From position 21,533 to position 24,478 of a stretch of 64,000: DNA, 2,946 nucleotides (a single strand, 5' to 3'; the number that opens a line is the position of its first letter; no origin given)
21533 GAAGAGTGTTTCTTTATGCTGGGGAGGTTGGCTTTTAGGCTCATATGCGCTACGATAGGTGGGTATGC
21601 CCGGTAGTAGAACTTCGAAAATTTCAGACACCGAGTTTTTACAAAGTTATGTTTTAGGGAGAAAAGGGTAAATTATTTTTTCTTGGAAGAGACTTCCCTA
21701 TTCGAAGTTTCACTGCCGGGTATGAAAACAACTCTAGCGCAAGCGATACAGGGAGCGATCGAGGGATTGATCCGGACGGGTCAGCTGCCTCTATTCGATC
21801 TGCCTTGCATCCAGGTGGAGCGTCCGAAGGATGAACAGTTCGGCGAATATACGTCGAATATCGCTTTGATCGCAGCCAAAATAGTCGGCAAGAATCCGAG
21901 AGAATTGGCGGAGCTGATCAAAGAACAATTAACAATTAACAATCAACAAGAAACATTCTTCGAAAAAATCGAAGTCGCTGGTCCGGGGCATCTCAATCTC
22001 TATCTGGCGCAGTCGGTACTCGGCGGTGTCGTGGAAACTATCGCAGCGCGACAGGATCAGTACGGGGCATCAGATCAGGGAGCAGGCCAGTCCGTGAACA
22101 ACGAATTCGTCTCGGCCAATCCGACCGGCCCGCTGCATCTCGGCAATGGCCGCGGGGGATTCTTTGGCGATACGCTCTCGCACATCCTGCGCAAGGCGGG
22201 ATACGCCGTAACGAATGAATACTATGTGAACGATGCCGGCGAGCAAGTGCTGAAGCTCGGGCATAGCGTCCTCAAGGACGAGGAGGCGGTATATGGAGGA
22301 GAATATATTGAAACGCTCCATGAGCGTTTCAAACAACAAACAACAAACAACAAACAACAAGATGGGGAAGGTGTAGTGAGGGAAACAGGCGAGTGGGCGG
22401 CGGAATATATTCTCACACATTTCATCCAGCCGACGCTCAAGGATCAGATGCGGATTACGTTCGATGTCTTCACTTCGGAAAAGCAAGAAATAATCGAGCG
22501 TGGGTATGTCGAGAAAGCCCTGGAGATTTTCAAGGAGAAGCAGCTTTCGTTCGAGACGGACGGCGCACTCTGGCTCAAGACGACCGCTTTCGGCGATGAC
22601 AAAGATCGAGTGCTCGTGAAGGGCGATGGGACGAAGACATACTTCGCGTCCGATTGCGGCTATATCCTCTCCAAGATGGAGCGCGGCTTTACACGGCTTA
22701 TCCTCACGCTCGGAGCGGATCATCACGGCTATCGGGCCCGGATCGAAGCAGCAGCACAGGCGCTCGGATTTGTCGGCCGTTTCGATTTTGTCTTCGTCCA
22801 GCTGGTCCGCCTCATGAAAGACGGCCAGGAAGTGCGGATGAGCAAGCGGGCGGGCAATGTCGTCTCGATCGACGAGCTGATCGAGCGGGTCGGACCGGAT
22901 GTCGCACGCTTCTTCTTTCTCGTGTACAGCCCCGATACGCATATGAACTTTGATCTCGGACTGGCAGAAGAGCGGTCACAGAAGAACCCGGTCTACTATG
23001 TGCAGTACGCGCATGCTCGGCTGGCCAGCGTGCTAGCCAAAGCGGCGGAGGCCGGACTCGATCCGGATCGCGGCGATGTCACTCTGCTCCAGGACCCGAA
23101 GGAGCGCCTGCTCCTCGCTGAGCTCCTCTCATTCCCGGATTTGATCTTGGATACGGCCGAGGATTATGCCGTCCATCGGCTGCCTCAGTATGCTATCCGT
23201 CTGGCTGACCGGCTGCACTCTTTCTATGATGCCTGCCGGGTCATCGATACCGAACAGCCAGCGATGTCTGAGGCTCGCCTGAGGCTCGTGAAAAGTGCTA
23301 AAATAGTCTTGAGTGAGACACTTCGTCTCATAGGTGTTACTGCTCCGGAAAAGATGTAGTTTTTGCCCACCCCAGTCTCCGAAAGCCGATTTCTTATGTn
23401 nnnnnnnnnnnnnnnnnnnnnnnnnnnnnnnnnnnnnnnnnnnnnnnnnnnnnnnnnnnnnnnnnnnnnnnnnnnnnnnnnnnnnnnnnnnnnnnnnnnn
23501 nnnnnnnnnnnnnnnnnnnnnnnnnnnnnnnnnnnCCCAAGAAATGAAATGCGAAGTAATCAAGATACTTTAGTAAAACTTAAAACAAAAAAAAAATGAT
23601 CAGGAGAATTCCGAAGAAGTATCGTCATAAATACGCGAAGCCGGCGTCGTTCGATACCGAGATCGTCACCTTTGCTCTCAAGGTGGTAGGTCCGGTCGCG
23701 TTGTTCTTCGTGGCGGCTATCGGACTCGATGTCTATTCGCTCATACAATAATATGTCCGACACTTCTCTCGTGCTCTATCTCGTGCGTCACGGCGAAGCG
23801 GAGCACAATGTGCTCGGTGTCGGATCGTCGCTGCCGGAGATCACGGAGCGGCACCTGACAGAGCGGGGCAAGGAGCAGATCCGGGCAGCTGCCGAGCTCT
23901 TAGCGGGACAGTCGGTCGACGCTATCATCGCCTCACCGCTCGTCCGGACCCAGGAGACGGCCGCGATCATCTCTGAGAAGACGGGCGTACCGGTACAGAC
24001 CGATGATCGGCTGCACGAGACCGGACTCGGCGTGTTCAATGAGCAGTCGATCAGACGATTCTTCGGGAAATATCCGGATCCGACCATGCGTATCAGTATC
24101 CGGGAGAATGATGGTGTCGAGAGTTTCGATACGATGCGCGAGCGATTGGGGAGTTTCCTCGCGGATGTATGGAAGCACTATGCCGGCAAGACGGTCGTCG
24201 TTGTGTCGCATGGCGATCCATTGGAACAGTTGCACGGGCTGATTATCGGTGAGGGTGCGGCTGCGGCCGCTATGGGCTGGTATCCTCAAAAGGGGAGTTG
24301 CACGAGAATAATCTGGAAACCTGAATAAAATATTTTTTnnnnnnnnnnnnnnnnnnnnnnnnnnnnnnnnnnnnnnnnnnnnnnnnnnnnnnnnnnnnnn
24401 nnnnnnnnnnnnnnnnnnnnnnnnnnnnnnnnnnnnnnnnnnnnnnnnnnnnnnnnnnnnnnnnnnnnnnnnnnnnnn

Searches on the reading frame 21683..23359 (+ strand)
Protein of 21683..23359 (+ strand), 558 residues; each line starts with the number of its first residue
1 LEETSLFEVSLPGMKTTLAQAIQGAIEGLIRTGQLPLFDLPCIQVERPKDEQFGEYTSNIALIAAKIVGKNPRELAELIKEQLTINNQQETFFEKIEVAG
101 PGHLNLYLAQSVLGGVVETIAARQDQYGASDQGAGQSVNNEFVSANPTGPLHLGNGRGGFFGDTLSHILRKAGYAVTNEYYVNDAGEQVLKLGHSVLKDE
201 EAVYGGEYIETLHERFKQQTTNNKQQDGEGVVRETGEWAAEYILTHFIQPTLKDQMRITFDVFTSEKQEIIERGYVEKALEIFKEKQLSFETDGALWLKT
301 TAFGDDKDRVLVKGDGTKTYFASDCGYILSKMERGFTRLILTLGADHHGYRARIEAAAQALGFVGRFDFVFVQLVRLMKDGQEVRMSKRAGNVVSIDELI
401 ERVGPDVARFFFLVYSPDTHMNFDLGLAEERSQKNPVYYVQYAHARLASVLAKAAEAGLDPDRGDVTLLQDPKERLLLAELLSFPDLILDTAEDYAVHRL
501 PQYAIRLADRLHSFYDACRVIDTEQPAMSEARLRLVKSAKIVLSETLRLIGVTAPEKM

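Call 6: search_protein_families(library=ncbifam, proteins=[window:21683-23359:+], max_evalue=1)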
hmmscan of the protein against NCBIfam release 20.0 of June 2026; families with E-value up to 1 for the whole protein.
window:21683-23359:+ (558 aa): 18 families
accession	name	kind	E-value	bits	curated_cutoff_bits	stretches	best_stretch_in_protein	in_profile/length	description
TIGR00456.1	argS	equivalog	8e-117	390.9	261.65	1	39-558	20-569/569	arginine--tRNA ligase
NF002446.0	PRK01611.3-3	equivalog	5.9e-53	180.1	399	3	401-558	482-636/636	arginine--tRNA ligase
NF002447.0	PRK01611.3-4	equivalog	2.5e-51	174.8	460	2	41-332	26-322/613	arginine--tRNA ligase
NF045898.1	ArgS_rel_codon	equivalog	1.2e-39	136.7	340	2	381-558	147-327/327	ArgS-related anticodon-binding protein NrtL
TIGR00392.1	ileS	equivalog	2e-06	26.3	621.4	1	381-515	607-739/861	isoleucine--tRNA ligase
TIGR00467.1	lysS_arch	equivalog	5.4e-06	25.2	147.55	1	381-429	270-321/515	lysine--tRNA ligase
TIGR00435.1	cysS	equivalog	3.3e-05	23.2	340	1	151-447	35-325/466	cysteine--tRNA ligase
TIGR00422.1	valS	equivalog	8.8e-05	20.7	612.1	1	360-417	501-558/863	valine--tRNA ligase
NF004349.1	PRK05729.1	equivalog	0.00011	20.5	704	1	363-427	494-559/860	valine--tRNA ligase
TIGR00396.1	leuS_bact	equivalog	0.00066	17.9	548.4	1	384-419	604-639/843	leucine--tRNA ligase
NF008957.0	PRK12300.1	subfamily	0.0015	16.5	677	1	385-429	626-669/946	leucine--tRNA ligase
TIGR00398.1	metG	equivalog_domain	0.0022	16.8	336.35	1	383-418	325-360/530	methionine--tRNA ligase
TIGR00395.1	leuS_arch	equivalog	0.003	15.6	648.5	1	384-435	619-669/938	leucine--tRNA ligase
NF009687.0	PRK13208.1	equivalog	0.0075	14.5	738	1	380-414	529-563/801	valine--tRNA ligase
TIGR00211.2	glyS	equivalog_domain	0.01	14.4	300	1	438-540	573-672/684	glycine--tRNA ligase subunit beta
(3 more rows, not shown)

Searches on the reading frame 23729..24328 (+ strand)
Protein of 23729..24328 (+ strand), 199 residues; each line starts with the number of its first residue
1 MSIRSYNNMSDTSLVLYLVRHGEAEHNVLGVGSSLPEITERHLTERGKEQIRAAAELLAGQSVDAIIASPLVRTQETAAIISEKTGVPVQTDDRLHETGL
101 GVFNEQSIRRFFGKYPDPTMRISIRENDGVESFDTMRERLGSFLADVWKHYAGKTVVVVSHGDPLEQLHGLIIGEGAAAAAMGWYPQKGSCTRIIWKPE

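Call 68: search_protein_families(library=pfam, proteins=[window:23729-24328:+], max_evalue=0.0001)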
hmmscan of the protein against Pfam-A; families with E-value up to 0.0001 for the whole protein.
window:23729-24328:+ (199 aa): 1 family
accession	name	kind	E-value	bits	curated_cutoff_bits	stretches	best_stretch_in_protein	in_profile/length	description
PF00300.27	His_Phos_1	-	1.4e-36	126.5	21.7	1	16-194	1-179/194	Histidine phosphatase superfamily (branch 1)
